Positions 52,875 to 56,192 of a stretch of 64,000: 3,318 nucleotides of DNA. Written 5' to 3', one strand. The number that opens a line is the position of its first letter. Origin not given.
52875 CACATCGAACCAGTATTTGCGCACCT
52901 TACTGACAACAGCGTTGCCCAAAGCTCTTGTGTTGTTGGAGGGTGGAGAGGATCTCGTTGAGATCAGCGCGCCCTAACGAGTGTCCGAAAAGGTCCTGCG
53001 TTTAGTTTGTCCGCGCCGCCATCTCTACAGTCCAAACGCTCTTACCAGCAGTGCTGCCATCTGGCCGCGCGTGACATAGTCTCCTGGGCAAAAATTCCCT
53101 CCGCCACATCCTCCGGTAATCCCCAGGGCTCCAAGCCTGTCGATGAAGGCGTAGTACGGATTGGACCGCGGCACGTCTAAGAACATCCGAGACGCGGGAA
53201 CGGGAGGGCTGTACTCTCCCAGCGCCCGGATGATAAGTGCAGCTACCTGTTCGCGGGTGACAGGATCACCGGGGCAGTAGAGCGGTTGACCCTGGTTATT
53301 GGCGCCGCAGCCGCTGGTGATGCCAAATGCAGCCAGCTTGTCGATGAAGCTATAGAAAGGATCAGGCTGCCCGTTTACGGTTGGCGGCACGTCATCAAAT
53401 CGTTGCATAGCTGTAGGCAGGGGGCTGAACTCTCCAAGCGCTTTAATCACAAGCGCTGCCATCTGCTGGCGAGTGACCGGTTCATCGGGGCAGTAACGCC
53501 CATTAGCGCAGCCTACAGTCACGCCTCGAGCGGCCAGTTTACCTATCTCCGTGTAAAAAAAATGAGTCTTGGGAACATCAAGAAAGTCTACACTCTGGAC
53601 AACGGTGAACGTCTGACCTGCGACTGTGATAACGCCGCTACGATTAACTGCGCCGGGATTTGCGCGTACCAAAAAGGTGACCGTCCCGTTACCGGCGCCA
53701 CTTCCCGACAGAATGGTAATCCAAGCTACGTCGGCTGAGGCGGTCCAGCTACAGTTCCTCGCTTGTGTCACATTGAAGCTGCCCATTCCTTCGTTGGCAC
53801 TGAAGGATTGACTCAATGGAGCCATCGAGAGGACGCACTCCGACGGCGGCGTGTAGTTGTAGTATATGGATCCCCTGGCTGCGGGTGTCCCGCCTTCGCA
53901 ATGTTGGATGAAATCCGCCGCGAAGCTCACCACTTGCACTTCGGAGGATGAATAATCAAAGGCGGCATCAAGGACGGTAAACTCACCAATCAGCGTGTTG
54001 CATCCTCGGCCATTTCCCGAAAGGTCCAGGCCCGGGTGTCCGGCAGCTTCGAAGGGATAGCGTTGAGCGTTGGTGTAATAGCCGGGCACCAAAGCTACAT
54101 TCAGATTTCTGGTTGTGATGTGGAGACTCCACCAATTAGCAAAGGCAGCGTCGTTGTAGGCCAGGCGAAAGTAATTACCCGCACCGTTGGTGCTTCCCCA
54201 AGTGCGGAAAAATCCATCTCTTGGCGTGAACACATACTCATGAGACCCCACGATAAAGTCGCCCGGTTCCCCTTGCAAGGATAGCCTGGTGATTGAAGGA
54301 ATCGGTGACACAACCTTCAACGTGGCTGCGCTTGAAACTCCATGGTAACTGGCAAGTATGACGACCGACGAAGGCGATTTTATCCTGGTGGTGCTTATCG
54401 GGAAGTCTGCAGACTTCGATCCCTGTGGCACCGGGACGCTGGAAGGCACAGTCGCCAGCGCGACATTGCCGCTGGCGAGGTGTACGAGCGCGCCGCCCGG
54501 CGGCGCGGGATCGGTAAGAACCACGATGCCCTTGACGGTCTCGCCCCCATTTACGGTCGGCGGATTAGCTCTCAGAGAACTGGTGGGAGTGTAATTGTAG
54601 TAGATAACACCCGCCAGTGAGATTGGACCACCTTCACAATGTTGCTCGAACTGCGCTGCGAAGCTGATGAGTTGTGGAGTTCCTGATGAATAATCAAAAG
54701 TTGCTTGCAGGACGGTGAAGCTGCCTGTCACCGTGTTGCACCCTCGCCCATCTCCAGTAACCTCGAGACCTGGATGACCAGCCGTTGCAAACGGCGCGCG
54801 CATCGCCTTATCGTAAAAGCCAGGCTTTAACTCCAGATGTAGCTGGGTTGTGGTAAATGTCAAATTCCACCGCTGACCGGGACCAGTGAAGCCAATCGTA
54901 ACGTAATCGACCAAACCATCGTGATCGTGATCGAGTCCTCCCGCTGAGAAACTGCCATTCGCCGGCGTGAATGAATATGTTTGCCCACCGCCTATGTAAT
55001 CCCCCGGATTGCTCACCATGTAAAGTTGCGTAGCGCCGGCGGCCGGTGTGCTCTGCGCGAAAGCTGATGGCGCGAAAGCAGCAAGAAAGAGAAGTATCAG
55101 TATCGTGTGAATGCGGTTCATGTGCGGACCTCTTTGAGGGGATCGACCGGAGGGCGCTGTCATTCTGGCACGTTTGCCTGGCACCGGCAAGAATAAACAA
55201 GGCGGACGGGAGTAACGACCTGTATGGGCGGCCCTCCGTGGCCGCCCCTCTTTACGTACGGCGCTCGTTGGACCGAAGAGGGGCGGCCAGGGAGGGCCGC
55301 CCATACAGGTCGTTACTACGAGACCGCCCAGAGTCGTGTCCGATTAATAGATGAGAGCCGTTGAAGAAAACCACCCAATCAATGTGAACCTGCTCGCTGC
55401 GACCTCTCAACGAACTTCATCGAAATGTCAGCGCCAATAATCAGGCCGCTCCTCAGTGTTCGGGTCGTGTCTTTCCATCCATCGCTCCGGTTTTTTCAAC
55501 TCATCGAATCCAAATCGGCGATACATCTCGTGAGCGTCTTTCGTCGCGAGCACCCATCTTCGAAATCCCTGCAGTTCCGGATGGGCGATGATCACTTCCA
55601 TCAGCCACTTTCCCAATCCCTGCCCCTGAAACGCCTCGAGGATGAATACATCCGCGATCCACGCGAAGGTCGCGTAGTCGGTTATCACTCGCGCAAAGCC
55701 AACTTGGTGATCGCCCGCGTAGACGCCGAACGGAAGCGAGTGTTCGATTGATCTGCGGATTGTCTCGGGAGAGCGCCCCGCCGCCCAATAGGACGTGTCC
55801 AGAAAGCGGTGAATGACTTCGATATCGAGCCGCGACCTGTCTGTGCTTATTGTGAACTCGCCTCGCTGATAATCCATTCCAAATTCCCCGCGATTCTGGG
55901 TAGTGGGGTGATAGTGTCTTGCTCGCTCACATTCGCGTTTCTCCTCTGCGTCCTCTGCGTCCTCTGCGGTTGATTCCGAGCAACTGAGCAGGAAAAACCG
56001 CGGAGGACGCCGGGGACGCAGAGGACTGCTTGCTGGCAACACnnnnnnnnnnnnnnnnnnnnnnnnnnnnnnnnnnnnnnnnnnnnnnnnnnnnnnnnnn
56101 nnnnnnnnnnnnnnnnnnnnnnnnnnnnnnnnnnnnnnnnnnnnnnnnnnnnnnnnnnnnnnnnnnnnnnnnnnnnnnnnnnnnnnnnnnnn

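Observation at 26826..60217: Family-1 palindromic element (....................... core): at least five copies, one amplified internally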

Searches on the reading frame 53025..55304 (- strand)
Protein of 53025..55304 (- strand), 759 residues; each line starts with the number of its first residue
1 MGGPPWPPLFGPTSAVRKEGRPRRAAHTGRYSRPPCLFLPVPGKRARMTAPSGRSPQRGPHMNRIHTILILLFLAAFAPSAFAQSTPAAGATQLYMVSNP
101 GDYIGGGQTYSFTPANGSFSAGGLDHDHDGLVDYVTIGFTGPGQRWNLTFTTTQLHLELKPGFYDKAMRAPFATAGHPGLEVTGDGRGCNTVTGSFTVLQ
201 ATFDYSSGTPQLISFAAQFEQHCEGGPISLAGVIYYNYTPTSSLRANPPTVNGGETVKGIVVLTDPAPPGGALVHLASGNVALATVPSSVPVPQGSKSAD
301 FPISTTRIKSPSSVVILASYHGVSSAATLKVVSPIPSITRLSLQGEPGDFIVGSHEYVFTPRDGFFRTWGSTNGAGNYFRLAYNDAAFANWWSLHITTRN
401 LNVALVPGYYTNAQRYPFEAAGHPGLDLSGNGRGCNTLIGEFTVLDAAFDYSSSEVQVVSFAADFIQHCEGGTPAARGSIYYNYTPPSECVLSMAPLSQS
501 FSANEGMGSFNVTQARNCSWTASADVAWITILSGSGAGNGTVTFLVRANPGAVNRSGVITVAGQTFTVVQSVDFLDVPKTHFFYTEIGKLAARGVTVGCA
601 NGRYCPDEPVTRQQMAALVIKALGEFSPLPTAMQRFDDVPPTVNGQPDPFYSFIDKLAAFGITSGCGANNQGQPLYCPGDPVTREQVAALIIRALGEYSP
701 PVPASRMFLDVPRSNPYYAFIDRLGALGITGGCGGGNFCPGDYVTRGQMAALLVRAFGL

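Call 31: search_protein_families(library=pfam, proteins=[window:53025-55304:-], max_evalue=0.001)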
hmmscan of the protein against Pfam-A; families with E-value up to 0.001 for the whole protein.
window:53025-55304:- (759 aa): 3 families
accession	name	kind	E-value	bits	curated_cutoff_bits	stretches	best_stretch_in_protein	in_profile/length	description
PF00395.25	SLH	-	1.8e-17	63.4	20.8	2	574-616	2-44/44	S-layer homology domain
PF13004.13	BACON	-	1.9e-08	34.6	25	1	519-570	2-60/61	Putative binding domain, N-terminal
PF19190.6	BACON_2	-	4.4e-08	33.4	25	1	492-572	2-89/94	Viral BACON domain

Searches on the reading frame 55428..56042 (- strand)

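Call 31: search_protein_families(library=pfam, proteins=[window:55428-56042:-], max_evalue=0.001)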
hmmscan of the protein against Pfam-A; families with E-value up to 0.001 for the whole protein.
window:55428-56042:- (204 aa): 4 families
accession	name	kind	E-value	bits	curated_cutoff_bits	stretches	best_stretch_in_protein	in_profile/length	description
PF00583.31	Acetyltransf_1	-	1.1e-13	52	20.7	1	84-179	12-116/116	Acetyltransferase (GNAT) family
PF13508.13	Acetyltransf_7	-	1.3e-12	48.3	27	1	107-180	8-83/84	Acetyltransferase (GNAT) domain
PF13673.13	Acetyltransf_10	-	2.3e-10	41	23.6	1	91-185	18-112/128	Acetyltransferase (GNAT) domain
PF08445.16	FR47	-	0.00096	19.5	22.1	0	106-186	3-84/86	FR47-like protein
